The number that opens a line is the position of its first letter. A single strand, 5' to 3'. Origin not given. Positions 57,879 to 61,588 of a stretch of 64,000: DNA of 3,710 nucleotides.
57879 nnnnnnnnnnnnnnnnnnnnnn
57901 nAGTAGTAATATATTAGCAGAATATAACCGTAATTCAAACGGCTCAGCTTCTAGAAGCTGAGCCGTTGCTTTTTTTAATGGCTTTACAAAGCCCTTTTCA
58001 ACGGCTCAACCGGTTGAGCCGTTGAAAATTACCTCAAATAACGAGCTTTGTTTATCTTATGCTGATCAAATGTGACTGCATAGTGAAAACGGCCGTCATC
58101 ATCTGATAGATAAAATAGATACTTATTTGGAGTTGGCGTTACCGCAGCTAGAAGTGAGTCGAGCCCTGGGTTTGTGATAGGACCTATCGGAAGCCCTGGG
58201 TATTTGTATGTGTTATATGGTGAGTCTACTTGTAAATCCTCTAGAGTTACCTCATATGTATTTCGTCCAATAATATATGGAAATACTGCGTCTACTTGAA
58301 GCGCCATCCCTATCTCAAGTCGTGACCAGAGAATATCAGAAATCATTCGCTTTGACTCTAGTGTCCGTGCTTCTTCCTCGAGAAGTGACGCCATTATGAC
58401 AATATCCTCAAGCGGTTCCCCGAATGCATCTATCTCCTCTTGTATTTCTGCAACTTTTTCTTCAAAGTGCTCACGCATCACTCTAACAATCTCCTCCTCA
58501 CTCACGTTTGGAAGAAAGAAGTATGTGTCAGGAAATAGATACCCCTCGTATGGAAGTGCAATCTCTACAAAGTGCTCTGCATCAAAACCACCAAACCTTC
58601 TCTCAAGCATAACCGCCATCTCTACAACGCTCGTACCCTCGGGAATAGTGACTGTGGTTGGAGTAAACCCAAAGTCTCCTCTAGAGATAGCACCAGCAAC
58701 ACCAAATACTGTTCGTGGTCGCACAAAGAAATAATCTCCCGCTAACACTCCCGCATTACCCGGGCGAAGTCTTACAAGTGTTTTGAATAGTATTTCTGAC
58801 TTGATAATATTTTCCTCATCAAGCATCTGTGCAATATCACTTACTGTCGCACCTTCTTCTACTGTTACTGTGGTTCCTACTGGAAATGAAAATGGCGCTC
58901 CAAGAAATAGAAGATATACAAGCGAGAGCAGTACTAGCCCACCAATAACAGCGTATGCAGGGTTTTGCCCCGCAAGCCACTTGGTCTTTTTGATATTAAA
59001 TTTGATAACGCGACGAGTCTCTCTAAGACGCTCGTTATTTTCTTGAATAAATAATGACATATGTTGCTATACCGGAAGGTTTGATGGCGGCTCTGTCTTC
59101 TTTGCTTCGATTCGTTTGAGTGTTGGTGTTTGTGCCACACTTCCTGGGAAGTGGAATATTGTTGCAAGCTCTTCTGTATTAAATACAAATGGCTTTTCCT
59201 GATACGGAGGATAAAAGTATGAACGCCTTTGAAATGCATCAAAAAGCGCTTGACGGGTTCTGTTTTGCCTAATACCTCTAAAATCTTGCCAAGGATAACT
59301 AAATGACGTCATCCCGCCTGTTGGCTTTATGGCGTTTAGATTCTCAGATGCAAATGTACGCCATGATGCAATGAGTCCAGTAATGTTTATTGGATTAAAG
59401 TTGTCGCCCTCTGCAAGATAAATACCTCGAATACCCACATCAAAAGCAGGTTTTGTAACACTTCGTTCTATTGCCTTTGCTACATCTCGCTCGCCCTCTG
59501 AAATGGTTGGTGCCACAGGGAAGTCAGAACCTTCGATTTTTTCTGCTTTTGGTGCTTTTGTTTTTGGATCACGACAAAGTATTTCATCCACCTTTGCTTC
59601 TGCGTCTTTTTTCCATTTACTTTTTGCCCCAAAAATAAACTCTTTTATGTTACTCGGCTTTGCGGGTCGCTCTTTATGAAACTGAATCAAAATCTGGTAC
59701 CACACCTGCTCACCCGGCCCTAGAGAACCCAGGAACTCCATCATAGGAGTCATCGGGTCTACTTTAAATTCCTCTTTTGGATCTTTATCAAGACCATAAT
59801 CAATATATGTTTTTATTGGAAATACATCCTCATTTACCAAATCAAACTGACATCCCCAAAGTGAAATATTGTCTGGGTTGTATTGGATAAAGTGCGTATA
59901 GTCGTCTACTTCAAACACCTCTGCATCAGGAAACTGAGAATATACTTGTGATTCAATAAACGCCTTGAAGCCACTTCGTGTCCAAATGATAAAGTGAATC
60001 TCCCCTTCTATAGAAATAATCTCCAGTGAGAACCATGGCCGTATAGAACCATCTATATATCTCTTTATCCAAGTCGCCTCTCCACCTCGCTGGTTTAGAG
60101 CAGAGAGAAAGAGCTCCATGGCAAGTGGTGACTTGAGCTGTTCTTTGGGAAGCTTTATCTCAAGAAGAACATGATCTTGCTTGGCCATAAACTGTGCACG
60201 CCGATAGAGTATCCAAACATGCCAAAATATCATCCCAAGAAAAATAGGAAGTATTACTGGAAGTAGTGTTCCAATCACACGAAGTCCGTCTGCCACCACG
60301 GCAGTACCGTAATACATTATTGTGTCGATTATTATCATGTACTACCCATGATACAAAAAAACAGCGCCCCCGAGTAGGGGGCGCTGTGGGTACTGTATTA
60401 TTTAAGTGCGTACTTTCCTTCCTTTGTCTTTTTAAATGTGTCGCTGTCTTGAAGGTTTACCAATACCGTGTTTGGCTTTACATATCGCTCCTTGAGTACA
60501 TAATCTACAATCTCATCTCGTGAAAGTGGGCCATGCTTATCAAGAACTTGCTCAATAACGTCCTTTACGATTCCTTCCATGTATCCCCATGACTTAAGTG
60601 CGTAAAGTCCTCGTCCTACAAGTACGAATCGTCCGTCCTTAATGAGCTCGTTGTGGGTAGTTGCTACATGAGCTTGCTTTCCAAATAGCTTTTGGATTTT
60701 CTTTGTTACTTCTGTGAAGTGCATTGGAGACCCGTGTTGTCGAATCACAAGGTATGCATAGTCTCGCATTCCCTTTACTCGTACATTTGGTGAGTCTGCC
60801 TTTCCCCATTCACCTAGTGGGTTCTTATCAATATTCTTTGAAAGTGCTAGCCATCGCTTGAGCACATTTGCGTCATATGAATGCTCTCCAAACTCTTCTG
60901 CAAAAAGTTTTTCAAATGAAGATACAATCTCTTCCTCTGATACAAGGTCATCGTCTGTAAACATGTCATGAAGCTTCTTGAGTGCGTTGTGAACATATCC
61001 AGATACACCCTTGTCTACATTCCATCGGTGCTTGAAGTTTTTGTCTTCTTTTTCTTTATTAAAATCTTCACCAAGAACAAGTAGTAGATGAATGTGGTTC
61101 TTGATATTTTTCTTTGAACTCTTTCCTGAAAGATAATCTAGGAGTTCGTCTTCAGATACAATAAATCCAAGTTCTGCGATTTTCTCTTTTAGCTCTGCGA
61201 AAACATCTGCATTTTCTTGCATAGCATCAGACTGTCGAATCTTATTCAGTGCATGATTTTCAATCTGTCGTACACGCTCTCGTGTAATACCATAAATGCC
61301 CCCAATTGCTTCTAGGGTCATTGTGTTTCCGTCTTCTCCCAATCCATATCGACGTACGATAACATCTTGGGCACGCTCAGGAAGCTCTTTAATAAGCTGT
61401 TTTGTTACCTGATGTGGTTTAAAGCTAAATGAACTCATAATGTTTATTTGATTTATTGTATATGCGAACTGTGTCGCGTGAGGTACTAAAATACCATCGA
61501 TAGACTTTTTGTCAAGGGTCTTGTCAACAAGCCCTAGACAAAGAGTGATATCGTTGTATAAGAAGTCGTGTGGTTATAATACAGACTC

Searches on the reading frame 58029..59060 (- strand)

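Call 10: search_protein_families(library=pfam, proteins=[window:58029-59060:-])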
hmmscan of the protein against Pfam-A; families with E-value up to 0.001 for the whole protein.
window:58029-59060:- (343 aa): 1 family
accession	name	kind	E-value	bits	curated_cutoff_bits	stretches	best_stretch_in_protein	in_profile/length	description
PF02618.21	YceG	-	2.8e-65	221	32.4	1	65-339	1-274/275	YceG-like family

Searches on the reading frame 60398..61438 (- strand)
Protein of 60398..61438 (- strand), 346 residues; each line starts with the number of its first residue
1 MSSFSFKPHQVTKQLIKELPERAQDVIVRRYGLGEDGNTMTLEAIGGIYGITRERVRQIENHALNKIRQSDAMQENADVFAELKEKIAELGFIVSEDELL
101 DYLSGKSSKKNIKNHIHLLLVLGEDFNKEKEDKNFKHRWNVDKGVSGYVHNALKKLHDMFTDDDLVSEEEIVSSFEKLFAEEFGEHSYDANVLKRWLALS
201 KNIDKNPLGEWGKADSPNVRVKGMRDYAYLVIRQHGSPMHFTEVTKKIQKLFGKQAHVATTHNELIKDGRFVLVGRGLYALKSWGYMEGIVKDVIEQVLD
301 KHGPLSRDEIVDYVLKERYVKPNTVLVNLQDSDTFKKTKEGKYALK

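Call 10: search_protein_families(library=pfam, proteins=[window:60398-61438:-])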
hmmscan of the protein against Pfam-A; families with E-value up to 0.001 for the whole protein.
window:60398-61438:- (346 aa): 2 families
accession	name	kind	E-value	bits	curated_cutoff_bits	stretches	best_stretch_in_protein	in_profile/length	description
PF04545.22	Sigma70_r4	-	9.9e-16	57.4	24.1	1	16-69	2-50/50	Sigma-70, region 4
PF05066.19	HARE-HTH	-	2.1e-12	47.7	25.9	1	225-284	4-71/71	HB1, ASXL, restriction endonuclease HTH domain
